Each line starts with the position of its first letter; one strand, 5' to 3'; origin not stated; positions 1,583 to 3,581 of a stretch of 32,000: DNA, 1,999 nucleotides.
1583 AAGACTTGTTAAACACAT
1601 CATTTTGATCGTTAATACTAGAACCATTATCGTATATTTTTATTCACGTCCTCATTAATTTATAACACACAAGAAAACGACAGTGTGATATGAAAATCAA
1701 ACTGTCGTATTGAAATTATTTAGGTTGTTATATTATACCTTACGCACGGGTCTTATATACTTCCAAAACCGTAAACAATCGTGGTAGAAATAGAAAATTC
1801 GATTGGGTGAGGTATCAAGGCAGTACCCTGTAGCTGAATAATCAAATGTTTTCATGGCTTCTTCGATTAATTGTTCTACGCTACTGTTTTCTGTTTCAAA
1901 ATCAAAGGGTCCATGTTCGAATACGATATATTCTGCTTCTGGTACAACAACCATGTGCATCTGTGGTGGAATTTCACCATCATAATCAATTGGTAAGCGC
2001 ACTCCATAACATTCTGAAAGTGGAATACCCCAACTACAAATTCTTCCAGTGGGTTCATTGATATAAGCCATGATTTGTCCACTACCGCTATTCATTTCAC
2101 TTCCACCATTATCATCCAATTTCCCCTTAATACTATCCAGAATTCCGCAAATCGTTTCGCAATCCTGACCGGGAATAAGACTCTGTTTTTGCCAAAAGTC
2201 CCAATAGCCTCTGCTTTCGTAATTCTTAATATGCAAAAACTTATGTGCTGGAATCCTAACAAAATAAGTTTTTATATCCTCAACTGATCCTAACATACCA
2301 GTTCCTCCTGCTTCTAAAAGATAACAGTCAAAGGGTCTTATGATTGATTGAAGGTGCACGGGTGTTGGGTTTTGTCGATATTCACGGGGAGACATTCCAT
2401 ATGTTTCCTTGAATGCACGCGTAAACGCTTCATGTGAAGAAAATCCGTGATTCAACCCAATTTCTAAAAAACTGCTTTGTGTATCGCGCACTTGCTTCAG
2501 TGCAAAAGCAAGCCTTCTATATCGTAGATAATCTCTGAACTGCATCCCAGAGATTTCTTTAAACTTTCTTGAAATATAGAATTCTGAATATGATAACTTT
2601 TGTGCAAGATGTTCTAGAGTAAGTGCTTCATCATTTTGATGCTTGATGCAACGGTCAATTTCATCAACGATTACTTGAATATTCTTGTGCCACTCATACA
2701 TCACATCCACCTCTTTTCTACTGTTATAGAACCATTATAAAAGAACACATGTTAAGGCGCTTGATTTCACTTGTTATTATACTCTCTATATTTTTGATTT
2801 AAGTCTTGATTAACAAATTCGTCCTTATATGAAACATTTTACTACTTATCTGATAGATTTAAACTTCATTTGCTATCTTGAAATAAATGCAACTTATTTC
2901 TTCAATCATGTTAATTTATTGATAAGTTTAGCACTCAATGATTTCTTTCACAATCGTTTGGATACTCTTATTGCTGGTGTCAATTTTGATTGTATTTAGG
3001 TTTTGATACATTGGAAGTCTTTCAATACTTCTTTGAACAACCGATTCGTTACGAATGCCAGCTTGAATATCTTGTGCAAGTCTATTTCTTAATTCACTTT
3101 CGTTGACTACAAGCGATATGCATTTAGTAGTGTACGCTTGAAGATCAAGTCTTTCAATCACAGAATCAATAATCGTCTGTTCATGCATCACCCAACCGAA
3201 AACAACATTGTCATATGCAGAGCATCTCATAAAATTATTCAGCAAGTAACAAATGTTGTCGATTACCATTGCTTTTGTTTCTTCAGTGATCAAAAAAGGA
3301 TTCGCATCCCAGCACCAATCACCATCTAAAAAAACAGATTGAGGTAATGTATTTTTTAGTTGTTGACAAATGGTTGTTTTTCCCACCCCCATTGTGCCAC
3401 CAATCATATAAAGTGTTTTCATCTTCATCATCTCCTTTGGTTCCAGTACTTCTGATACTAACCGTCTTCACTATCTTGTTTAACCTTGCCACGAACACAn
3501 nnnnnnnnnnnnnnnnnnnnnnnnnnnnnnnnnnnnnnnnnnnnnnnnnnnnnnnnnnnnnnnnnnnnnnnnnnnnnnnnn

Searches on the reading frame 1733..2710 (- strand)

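Call 4: search_protein_families(library=pfam, proteins=[window:1733-2710:-], max_evalue=0.01)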
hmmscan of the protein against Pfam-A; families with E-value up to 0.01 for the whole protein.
window:1733-2710:- (325 aa): 3 families
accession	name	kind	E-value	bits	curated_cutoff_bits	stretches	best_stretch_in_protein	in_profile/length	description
PF12833.13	HTH_18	-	2.2e-20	73.2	33.6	1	35-113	1-79/80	Helix-turn-helix domain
PF00165.29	HTH_AraC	-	1.4e-11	44.7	26.6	1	77-113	7-42/42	Bacterial regulatory helix-turn-helix proteins, AraC family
PF06445.20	GyrI-like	-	0.0083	16.8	26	0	243-297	76-130/155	GyrI-like small molecule binding domain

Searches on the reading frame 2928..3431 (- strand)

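Call 4: search_protein_families(library=pfam, proteins=[window:2928-3431:-], max_evalue=0.01)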
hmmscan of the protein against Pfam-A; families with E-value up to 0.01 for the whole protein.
window:2928-3431:- (167 aa): 5 families
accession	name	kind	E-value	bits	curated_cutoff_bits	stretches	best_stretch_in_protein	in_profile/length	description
PF13238.12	AAA_18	-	3.5e-17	63.5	29.4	1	9-122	2-112/128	AAA domain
PF01202.28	SKI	-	3.1e-05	24.6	22.1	0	103-166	87-156/159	Shikimate kinase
PF13401.12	AAA_22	-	0.00051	20.8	27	1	5-59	5-33/130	AAA domain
PF02224.24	Cytidylate_kin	-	0.0006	20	26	0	132-166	173-207/211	Cytidylate kinase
PF01712.25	dNK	-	0.0063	16.7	27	0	10-36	3-29/203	Deoxynucleoside kinase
